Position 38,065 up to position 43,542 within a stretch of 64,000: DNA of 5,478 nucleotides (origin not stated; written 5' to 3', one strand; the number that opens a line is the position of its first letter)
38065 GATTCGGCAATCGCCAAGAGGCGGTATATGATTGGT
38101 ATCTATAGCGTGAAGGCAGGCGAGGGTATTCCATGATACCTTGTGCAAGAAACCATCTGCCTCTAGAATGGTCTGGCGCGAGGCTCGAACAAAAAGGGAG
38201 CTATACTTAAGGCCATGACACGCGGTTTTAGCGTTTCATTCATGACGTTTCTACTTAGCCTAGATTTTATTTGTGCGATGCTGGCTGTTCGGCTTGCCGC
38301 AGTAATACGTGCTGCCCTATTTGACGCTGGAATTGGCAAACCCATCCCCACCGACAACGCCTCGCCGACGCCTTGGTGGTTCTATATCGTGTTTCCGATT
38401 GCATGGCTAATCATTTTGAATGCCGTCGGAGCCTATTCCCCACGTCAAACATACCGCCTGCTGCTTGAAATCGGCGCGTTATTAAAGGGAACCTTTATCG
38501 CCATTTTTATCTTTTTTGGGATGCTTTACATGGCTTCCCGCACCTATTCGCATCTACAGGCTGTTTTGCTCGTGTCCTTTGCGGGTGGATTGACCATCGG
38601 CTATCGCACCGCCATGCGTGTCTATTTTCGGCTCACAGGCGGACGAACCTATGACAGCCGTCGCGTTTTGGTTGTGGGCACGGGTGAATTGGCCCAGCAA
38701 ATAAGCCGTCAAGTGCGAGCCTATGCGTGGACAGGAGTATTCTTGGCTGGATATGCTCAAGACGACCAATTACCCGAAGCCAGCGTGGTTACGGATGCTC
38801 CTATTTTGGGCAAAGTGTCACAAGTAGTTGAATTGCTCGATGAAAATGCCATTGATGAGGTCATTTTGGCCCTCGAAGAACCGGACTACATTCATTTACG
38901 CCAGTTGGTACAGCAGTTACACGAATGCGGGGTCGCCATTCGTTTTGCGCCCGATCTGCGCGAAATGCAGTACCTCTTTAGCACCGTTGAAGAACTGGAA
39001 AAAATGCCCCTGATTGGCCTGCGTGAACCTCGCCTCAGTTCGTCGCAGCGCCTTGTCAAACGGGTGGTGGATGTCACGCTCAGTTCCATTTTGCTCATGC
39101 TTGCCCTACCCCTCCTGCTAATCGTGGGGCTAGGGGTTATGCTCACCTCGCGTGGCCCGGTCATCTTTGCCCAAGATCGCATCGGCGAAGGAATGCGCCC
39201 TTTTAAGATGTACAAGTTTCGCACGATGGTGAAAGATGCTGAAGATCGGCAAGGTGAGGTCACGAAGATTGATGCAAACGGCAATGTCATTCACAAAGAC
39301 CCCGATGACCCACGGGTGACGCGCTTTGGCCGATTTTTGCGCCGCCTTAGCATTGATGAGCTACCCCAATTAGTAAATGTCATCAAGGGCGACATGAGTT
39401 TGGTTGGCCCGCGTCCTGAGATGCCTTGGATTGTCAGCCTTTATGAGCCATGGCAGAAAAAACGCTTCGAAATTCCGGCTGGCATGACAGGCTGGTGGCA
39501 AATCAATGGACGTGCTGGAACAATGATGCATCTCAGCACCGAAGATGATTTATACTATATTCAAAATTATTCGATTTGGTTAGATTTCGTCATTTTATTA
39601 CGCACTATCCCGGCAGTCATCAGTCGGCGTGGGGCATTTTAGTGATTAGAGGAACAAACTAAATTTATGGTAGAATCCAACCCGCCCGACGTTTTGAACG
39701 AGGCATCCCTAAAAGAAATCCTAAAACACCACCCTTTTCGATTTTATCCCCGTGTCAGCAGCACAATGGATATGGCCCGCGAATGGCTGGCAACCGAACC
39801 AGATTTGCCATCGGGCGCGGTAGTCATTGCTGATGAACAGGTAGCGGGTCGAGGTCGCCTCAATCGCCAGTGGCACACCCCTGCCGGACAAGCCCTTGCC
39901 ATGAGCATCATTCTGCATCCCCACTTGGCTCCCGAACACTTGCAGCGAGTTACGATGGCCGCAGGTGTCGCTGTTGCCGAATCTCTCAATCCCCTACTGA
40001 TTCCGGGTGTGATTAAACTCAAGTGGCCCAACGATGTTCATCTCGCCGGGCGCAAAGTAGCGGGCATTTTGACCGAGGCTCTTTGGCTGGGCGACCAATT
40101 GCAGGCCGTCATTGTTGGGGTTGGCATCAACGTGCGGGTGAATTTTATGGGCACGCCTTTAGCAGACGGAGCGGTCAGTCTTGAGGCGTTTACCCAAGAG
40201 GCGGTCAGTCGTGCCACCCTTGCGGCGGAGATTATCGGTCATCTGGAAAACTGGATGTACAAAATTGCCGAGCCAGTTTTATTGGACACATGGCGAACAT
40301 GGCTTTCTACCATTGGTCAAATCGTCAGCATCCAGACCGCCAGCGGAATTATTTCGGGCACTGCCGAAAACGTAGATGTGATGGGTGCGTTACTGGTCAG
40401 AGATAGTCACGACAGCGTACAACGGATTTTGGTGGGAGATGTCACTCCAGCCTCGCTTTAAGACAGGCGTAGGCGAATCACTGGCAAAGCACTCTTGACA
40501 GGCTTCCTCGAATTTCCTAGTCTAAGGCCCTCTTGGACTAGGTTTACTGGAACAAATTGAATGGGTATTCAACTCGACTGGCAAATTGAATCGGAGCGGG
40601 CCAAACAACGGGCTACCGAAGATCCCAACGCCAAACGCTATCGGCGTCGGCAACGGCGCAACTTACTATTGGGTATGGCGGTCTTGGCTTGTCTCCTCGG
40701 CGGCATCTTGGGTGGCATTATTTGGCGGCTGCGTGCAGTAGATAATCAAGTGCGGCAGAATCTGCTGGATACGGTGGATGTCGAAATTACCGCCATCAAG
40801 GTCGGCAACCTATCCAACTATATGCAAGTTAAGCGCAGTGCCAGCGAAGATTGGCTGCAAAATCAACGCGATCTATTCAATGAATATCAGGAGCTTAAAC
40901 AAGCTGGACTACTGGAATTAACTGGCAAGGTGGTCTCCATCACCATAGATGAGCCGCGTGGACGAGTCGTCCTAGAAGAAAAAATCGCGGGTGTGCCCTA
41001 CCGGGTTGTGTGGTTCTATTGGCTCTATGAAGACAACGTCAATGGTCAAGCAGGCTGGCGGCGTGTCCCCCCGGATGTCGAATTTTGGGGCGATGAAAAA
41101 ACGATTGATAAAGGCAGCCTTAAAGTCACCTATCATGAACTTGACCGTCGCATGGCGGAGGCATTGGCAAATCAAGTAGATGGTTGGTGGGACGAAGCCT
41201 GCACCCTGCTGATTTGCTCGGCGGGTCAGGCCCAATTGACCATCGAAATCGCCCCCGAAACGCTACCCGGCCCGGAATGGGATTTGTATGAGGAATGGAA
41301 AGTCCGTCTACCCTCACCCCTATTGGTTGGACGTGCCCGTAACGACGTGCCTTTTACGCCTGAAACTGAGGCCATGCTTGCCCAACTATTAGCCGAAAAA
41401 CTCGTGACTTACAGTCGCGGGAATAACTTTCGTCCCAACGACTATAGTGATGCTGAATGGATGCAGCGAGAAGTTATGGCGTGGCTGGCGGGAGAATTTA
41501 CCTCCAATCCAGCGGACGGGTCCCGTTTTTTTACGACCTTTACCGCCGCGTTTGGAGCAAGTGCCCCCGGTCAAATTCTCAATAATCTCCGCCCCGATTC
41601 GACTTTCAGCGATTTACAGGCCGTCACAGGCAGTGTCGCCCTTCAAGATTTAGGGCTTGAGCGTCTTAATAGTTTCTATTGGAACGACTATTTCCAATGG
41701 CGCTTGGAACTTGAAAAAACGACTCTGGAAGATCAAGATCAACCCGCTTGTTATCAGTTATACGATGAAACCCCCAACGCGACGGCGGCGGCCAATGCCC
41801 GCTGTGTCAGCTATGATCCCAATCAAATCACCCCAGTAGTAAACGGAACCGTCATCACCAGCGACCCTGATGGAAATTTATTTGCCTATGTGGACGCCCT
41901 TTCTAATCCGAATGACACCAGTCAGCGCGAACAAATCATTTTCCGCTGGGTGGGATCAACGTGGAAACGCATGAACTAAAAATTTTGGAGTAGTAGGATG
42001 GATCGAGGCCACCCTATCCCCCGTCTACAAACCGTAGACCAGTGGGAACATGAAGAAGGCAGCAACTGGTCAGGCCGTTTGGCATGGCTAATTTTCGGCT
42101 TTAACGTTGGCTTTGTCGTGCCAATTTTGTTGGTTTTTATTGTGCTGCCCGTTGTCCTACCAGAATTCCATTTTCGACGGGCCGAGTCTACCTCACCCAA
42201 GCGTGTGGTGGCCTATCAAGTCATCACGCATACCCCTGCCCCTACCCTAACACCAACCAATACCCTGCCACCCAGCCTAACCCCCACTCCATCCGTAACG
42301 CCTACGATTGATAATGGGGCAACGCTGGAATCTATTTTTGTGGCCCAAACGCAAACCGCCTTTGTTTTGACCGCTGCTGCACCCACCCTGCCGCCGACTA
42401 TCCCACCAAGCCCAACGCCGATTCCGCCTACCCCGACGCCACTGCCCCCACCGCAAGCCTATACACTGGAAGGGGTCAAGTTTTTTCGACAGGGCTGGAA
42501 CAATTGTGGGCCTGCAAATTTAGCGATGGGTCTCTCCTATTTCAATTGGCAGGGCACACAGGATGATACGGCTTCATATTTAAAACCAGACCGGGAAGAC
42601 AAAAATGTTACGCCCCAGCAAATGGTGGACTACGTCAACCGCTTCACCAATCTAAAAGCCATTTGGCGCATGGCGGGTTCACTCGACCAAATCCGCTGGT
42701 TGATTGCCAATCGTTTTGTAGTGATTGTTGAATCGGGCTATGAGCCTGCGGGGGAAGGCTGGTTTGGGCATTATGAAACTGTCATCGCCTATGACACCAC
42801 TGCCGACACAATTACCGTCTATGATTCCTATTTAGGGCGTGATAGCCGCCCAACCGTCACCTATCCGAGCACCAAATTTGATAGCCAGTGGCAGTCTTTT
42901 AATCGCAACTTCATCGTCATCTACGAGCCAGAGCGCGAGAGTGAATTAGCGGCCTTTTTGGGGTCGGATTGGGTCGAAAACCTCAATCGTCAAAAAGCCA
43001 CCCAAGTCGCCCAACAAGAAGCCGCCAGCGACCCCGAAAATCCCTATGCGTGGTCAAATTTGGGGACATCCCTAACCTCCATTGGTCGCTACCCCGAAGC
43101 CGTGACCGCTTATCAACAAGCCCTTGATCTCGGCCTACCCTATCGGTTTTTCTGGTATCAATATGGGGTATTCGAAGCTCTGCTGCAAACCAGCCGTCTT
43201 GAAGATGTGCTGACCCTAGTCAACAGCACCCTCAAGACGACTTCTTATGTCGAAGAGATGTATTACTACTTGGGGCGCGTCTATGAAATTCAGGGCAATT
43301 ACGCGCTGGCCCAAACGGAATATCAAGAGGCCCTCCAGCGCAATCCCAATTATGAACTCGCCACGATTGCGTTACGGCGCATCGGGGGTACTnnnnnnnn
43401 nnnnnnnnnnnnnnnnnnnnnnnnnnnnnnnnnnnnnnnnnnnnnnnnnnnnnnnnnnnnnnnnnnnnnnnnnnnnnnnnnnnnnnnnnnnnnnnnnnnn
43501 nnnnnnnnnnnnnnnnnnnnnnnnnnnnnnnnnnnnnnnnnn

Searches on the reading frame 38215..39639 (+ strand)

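Call 17: search_protein_families(library=pfam, proteins=[window:38215-39639:+], max_evalue=0.001)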
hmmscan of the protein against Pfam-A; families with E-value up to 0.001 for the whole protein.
window:38215-39639:+ (475 aa): 2 families
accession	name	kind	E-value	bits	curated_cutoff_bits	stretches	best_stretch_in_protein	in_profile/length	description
PF02397.22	Bac_transf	-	1.4e-62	210.8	27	1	282-469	1-178/179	Bacterial sugar transferase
PF13727.12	CoA_binding_3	-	2.1e-18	67.4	25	1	70-246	2-175/175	CoA-binding domain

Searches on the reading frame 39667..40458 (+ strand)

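Call 17: search_protein_families(library=pfam, proteins=[window:39667-40458:+], max_evalue=0.001)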
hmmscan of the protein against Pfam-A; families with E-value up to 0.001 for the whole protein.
window:39667-40458:+ (264 aa): 2 families
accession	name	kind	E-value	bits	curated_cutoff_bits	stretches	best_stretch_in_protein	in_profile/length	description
PF03099.24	BPL_LplA_LipB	-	1.5e-20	73.9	21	1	28-155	3-133/133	Biotin/lipoate A/B protein ligase family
PF02237.23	BPL_C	-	0.00035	20.9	21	1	215-259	1-45/48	Biotin protein ligase C terminal domain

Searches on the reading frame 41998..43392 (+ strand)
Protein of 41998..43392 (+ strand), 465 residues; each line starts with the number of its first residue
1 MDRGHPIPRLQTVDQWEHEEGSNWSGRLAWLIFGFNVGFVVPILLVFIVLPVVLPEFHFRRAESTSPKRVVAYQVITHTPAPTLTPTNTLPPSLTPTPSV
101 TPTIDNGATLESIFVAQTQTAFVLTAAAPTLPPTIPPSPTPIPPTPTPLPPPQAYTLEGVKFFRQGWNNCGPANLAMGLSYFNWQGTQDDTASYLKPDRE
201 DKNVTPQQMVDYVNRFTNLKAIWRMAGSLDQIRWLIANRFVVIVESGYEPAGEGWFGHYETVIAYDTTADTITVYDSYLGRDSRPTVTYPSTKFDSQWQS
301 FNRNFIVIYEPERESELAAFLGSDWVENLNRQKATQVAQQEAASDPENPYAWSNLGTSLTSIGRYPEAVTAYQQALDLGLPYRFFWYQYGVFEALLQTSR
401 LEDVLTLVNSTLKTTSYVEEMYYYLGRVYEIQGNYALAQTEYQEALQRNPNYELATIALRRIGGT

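Call 17: search_protein_families(library=pfam, proteins=[window:41998-43392:+], max_evalue=0.001)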
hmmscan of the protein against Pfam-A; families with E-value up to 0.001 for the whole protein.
window:41998-43392:+ (465 aa): 14 families
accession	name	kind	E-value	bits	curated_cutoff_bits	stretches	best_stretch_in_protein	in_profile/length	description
PF00515.34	TPR_1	-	1e-14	54.1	27.8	2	350-378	2-30/34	Tetratricopeptide repeat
PF07719.23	TPR_2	-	1.1e-14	53.7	27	2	422-452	4-34/34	Tetratricopeptide repeat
PF13432.12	TPR_16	-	1.1e-09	39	32.7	1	330-378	12-60/65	Tetratricopeptide repeat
PF13424.12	TPR_12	-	2e-09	37.9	30.1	0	418-460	2-49/77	Tetratricopeptide repeat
PF13181.12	TPR_8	-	8.1e-09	35.4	25.7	1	420-452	2-34/34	Tetratricopeptide repeat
PF13529.12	Peptidase_C39_2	-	9.4e-09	36.4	24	1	159-278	2-143/143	Peptidase_C39 like family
PF13414.12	TPR_11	-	4.4e-08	33.1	26.8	0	358-378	3-23/42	TPR repeat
PF13428.12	TPR_14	-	6.2e-08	33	23.5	1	420-459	2-41/44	Tetratricopeptide repeat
PF13431.12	TPR_17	-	1.7e-06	28.3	24.4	0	343-369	7-33/34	Tetratricopeptide repeat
PF13374.12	TPR_10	-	2.4e-05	24.6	27.5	0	353-378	6-31/42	Tetratricopeptide repeat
PF13176.12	TPR_7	-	3.1e-05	24.2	27.9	0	351-378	1-28/36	Tetratricopeptide repeat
PF14559.12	TPR_19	-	5.1e-05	24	25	0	432-460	4-32/68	Tetratricopeptide repeat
PF13174.12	TPR_6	-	0.00015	22.6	26.3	0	422-451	3-32/33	Tetratricopeptide repeat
PF23914.1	TPR_CcmH_CycH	-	0.00078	19.8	42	0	331-377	103-149/158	Cytochrome c-type biogenesis protein H TPR domain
